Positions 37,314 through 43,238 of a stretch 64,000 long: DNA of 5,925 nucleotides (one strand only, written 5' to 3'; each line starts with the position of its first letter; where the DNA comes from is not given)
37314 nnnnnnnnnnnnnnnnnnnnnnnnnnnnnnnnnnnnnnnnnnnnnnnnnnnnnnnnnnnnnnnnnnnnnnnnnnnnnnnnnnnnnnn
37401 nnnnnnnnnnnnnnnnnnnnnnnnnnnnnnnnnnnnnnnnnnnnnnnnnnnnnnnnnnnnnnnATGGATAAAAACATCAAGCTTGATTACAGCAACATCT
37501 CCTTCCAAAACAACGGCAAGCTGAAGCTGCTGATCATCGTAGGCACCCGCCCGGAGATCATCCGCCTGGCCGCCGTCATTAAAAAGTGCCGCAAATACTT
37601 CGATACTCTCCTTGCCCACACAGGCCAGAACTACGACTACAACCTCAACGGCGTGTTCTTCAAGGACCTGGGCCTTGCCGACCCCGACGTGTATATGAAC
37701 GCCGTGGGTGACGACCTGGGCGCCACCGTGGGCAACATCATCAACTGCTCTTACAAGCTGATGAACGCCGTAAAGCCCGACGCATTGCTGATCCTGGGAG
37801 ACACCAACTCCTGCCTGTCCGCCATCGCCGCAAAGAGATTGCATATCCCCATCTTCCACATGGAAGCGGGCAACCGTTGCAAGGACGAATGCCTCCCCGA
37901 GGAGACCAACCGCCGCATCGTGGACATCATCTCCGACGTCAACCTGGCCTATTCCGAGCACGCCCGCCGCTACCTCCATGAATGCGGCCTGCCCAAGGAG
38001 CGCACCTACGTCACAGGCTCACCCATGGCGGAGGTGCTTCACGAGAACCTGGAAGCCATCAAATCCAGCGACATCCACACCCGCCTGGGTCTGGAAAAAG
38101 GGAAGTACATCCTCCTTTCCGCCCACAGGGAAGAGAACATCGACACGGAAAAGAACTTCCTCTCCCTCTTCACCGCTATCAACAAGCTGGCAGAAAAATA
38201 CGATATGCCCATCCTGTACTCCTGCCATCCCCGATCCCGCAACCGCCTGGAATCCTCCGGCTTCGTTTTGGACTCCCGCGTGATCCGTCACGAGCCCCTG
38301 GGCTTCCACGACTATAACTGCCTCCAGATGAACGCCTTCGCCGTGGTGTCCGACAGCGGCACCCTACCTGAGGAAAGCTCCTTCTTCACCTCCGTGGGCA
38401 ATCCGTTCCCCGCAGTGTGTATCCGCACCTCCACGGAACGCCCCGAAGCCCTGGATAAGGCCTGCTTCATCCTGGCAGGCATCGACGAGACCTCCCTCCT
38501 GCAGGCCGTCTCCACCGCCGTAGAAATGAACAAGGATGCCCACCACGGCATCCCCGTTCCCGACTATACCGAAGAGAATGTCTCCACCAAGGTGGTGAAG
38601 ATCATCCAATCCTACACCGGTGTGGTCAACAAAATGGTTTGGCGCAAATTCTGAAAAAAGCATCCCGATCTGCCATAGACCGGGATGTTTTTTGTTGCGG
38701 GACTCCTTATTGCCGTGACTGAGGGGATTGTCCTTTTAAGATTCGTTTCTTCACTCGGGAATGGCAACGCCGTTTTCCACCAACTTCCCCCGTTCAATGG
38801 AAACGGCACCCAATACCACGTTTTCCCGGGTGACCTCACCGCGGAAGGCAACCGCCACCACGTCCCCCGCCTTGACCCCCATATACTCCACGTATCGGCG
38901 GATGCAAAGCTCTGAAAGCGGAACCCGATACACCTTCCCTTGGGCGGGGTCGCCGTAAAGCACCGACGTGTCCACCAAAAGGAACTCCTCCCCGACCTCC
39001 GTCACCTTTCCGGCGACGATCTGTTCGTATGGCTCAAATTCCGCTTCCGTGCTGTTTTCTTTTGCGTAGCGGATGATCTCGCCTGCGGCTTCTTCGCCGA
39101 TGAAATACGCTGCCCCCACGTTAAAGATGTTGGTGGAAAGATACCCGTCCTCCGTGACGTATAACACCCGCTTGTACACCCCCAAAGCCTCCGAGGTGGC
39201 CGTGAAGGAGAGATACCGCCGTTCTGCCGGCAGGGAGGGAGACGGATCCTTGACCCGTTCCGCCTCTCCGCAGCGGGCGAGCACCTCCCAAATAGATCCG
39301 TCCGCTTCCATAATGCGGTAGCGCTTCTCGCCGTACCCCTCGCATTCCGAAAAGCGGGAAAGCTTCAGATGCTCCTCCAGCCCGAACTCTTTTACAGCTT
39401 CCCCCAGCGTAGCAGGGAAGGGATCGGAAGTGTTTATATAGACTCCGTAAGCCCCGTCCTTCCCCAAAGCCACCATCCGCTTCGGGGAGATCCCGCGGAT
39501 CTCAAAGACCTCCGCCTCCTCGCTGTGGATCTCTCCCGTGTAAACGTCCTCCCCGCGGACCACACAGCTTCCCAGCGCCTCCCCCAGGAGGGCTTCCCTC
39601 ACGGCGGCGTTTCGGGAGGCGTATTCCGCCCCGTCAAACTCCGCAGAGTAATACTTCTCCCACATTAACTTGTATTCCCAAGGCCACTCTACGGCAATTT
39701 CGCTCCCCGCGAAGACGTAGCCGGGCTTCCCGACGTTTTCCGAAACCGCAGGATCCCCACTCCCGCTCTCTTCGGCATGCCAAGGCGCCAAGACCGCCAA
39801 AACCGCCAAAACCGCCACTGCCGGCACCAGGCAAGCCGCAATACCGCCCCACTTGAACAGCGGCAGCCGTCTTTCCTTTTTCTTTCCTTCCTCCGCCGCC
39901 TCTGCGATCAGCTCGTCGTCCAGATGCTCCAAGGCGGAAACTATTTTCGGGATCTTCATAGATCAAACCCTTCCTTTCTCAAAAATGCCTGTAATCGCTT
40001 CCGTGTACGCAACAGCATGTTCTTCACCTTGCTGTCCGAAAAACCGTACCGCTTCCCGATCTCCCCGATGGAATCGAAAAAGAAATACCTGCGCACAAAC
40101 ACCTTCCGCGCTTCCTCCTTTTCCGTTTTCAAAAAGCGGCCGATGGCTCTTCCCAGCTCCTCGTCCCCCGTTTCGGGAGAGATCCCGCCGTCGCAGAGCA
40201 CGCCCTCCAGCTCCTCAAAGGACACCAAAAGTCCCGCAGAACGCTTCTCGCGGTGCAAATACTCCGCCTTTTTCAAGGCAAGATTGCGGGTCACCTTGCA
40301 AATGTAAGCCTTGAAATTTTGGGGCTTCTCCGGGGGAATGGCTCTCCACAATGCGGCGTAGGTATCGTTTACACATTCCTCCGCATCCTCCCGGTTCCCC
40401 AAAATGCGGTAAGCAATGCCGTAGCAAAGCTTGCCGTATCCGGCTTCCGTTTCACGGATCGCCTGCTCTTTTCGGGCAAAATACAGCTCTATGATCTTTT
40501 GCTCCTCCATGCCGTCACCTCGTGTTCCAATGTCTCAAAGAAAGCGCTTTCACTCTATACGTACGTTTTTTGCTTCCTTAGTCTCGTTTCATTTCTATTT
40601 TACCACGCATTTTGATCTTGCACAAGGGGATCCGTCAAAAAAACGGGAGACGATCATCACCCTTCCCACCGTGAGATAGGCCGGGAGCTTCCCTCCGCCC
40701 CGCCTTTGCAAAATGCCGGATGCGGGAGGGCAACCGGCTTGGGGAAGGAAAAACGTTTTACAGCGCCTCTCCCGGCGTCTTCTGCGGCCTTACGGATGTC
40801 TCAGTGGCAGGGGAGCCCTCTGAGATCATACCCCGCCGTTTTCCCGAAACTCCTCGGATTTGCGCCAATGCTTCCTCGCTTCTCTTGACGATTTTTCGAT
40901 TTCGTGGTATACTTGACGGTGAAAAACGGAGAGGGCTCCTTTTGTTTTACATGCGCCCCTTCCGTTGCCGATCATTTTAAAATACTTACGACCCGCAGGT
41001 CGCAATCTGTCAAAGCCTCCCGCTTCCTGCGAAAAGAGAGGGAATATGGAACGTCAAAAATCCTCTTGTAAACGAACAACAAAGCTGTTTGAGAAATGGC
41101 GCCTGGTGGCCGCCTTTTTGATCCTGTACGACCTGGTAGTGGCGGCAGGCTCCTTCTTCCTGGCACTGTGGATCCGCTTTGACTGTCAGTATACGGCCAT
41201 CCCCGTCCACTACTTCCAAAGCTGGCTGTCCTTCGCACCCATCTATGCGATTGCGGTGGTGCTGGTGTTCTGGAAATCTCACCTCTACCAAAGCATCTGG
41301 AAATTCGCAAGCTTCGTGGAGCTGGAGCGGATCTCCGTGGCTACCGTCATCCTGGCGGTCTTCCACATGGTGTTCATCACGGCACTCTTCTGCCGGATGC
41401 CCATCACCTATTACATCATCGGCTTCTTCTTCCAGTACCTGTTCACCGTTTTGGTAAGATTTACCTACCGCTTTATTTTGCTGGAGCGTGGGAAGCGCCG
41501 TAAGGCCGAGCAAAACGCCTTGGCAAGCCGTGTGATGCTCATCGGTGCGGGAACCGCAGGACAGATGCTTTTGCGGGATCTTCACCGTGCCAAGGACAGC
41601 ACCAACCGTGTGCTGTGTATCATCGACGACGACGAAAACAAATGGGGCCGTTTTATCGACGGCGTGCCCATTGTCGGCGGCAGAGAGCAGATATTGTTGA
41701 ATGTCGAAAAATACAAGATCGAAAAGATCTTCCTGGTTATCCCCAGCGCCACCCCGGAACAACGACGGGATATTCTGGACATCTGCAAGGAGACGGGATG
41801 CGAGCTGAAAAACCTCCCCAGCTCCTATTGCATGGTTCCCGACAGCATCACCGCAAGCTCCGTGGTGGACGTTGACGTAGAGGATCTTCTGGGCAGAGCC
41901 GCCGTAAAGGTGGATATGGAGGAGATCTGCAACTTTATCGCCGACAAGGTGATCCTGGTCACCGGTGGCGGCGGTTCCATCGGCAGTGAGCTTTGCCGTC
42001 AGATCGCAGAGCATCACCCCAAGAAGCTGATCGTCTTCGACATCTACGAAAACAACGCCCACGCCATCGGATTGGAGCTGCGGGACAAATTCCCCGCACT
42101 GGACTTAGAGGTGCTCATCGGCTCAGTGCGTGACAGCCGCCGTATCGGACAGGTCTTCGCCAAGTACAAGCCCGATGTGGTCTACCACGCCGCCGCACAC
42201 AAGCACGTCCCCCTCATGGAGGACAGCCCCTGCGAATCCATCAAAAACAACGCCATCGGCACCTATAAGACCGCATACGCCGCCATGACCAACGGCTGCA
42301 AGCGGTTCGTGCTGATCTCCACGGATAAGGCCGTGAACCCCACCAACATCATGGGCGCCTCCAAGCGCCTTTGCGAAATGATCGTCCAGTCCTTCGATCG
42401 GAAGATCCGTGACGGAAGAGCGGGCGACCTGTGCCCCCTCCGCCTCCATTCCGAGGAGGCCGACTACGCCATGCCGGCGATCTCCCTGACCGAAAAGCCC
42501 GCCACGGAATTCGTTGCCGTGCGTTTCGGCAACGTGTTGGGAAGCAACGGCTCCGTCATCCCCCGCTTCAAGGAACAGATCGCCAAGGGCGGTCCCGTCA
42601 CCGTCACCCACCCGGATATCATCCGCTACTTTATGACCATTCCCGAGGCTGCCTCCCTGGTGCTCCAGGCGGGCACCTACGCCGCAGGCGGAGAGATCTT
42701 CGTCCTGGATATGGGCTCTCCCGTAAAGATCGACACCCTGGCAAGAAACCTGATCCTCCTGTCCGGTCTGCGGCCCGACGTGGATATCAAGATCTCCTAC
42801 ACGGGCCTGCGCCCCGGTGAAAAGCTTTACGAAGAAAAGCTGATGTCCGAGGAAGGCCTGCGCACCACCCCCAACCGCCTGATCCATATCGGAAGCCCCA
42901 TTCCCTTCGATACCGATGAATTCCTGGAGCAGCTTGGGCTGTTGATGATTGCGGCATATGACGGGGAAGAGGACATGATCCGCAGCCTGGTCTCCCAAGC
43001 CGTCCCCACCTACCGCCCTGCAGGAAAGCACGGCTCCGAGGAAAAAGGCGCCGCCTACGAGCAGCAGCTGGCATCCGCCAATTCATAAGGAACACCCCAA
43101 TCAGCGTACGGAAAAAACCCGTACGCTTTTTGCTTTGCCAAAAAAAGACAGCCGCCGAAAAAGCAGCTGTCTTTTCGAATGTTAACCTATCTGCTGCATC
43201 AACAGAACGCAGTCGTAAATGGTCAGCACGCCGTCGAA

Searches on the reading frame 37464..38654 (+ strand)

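Call 91: search_protein_families(library=pfam, proteins=[window:37464-38654:+], max_evalue=0.00001)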
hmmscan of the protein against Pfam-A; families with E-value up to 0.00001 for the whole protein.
window:37464-38654:+ (396 aa): 1 family
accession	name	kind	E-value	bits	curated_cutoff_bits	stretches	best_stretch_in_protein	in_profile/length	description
PF02350.25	Epimerase_2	-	1.6e-75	254.6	30.6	1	43-381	6-346/347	UDP-N-acetylglucosamine 2-epimerase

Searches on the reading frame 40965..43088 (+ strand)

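Call 91: search_protein_families(library=pfam, proteins=[window:40965-43088:+], max_evalue=0.00001)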
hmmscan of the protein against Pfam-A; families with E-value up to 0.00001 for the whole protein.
window:40965-43088:+ (707 aa): 7 families
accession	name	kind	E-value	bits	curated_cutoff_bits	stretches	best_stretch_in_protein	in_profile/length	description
PF02719.21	Polysacc_synt_2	-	4.8e-112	374.4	20.2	1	330-636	1-284/293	Polysaccharide biosynthesis protein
PF01370.27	Epimerase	-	1e-20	74.7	20.9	1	330-457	1-119/240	NAD dependent epimerase/dehydratase family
PF16363.11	GDP_Man_Dehyd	-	1.8e-15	57.7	27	1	331-454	1-130/332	GDP-mannose 4,6 dehydratase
PF13727.12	CoA_binding_3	-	3.7e-11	43.8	25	1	126-281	27-171/175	CoA-binding domain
PF04321.23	RmlD_sub_bind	-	2.1e-10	40.6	27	1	330-455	3-103/287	RmlD substrate binding domain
PF01073.25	3Beta_HSD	-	7.2e-07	28.9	22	1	331-459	1-122/280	3-beta hydroxysteroid dehydrogenase/isomerase family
PF03435.24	Sacchrp_dh_NADP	-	9e-06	26.5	25.1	0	190-282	1-96/129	Saccharopine dehydrogenase NADP binding domain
